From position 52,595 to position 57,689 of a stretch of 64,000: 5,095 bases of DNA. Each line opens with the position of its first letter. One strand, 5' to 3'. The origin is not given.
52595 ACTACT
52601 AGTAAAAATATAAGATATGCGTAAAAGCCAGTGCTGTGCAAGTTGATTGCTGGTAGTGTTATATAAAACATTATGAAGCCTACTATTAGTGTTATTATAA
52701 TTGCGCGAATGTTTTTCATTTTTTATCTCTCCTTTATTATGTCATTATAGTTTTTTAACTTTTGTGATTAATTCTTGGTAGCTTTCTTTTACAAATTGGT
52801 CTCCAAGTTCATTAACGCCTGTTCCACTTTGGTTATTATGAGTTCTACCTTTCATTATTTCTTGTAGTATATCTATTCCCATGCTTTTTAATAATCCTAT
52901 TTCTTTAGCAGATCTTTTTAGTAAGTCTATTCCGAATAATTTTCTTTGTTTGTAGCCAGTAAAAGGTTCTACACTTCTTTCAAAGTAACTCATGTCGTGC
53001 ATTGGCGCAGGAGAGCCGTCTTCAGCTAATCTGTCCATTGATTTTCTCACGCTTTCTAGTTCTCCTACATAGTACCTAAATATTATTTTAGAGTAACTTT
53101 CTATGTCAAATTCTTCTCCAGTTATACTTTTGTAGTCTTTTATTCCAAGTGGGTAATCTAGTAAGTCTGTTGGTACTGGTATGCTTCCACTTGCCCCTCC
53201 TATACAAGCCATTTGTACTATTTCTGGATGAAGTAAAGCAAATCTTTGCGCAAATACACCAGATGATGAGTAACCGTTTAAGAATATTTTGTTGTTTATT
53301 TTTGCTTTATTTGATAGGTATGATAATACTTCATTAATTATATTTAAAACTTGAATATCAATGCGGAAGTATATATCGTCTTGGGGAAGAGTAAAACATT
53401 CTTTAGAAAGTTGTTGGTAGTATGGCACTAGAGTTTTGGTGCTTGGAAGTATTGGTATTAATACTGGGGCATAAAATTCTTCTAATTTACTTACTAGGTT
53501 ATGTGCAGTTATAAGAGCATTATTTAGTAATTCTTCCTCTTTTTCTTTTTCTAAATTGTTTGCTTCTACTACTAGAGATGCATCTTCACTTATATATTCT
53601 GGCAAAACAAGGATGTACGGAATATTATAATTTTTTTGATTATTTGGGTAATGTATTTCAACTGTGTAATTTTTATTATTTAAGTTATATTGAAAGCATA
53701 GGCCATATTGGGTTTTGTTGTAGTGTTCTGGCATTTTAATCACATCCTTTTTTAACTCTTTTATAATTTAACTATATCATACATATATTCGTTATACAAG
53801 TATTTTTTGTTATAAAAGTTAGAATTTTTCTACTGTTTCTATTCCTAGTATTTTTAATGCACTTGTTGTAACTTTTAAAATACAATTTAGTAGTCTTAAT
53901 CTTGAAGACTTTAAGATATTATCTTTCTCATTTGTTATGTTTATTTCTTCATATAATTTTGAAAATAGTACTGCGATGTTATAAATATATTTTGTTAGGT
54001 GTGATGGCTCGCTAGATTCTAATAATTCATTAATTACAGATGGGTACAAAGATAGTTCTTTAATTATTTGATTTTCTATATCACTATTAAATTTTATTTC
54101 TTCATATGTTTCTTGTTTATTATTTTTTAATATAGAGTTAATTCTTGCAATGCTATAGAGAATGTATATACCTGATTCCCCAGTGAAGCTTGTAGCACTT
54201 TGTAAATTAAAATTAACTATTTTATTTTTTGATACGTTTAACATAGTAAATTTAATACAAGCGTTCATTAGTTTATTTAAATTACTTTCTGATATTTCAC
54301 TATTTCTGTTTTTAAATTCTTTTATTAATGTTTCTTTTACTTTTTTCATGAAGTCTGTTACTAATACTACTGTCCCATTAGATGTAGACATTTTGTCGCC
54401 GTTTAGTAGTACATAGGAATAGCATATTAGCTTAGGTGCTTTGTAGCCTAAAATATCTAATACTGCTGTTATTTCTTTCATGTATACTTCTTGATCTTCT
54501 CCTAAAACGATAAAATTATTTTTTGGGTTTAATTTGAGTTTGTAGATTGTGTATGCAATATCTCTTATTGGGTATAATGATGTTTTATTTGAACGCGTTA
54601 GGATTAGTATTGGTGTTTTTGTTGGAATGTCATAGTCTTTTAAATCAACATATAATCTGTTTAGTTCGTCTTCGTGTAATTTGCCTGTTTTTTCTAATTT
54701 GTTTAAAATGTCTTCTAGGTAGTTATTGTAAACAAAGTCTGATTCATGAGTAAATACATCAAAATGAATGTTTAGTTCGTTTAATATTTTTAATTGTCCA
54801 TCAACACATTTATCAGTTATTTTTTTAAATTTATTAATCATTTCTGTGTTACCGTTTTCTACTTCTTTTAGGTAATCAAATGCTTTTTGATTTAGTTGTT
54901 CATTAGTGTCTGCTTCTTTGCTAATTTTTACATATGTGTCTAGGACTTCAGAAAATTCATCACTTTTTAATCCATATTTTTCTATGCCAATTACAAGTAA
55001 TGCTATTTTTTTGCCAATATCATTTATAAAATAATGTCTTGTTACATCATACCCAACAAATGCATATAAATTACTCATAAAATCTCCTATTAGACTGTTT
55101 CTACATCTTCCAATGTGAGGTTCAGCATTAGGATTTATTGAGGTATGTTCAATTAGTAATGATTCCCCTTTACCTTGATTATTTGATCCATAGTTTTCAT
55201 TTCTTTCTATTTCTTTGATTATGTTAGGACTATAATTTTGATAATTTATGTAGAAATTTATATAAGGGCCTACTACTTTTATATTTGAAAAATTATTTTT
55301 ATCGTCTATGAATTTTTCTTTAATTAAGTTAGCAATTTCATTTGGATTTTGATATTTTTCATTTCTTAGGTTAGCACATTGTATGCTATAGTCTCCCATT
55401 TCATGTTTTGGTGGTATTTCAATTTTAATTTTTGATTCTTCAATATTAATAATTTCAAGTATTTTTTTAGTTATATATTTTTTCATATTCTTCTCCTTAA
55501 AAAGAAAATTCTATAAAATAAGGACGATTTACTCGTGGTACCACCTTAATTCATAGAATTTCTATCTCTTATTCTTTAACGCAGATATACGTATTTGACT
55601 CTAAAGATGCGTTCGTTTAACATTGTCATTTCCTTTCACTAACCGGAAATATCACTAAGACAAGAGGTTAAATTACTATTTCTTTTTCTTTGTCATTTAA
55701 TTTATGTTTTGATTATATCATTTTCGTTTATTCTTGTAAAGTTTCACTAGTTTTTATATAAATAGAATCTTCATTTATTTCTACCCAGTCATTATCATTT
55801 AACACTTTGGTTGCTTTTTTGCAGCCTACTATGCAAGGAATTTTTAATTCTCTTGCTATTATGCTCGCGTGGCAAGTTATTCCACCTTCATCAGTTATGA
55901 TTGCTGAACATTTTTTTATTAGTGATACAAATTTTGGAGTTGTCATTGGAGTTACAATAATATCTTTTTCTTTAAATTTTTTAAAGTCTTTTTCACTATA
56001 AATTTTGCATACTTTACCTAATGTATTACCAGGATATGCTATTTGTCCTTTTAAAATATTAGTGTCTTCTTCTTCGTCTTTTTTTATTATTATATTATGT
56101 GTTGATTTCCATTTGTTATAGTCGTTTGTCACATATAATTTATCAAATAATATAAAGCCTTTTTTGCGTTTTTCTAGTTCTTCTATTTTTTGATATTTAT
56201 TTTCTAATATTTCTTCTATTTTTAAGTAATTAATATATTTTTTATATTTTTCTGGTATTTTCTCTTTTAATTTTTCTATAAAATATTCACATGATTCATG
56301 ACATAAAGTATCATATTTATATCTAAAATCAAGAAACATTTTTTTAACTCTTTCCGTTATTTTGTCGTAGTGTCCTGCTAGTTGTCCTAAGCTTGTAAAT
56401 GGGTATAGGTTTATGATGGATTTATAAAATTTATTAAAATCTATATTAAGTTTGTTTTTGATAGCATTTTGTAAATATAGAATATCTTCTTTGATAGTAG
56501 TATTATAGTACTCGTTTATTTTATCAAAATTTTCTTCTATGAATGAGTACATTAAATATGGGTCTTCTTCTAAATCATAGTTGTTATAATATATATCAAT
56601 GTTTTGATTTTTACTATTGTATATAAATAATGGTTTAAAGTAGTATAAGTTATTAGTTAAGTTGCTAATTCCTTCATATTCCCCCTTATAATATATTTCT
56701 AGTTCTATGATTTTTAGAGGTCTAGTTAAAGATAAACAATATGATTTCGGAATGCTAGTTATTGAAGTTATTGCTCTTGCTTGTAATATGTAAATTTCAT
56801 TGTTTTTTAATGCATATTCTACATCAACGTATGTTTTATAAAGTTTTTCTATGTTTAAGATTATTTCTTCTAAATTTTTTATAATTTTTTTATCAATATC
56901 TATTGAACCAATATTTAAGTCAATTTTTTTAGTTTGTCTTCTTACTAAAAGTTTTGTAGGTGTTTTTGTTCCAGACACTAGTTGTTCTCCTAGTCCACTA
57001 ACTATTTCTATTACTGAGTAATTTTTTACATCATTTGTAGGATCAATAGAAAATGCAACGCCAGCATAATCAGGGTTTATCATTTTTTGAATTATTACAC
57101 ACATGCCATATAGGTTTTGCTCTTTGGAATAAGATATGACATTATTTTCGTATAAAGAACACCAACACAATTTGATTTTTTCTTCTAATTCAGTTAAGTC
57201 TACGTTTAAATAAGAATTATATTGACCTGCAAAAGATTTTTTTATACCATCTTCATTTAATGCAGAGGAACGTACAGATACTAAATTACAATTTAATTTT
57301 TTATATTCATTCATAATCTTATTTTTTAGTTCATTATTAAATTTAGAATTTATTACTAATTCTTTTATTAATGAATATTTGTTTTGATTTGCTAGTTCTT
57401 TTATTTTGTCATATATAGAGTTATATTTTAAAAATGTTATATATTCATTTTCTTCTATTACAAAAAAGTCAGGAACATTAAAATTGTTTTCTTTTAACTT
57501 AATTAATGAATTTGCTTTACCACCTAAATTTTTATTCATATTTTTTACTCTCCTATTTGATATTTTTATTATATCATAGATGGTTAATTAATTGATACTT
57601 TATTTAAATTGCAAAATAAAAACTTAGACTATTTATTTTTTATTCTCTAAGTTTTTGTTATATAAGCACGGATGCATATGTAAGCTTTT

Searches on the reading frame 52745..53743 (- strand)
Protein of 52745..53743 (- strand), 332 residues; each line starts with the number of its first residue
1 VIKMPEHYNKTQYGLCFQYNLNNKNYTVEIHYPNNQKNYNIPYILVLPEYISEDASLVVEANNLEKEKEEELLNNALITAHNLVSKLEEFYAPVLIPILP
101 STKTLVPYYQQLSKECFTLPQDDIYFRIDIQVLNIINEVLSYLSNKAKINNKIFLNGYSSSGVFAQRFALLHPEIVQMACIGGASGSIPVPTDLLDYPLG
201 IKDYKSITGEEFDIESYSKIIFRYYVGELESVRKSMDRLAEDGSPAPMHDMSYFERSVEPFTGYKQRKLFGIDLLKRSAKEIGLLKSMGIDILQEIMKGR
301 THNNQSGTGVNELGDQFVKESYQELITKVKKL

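Call 3: search_protein_families(library=pfam, proteins=[window:52745-53743:-], max_evalue=1)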
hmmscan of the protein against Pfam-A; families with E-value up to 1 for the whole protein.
window:52745-53743:- (332 aa): 1 family
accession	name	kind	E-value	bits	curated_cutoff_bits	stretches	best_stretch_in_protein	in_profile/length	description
PF05057.20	DUF676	-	0.18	11.7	20.3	1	133-178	60-104/217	Putative serine esterase (DUF676)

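Call 53: search_protein_families(library=padloc, proteins=[window:52745-53743:-], max_evalue=0.01)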
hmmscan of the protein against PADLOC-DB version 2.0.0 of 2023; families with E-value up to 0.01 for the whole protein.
window:52745-53743:- (332 aa): 0 families

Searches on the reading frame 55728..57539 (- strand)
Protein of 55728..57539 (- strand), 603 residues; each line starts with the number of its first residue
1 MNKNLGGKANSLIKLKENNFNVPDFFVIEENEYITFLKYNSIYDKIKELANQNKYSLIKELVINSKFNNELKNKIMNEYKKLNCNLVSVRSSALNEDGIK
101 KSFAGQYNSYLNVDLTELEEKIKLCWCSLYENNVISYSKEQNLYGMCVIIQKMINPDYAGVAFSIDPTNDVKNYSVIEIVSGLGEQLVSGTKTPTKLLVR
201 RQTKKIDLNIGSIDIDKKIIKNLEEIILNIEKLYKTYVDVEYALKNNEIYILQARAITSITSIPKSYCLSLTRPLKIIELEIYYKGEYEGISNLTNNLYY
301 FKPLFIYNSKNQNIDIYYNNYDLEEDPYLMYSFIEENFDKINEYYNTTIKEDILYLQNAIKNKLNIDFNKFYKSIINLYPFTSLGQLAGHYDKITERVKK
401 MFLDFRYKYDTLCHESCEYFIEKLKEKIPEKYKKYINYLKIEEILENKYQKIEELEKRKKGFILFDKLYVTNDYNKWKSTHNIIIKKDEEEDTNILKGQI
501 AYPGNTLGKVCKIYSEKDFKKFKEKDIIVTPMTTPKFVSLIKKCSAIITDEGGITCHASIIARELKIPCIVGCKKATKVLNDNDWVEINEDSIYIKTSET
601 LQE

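Call 44: search_protein_families(library=pfam, proteins=[window:55728-57539:-], max_evalue=0.001)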
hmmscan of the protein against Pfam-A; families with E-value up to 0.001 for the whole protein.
window:55728-57539:- (603 aa): 2 families
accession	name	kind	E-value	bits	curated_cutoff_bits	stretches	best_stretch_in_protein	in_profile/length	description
PF01326.24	PPDK_N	-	8.8e-59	199.8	27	2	4-208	3-232/328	Pyruvate phosphate dikinase, AMP/ATP-binding domain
PF00391.29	PEP-utilizers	-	6e-24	83.9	23.1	1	522-589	1-68/72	PEP-utilising enzyme, mobile domain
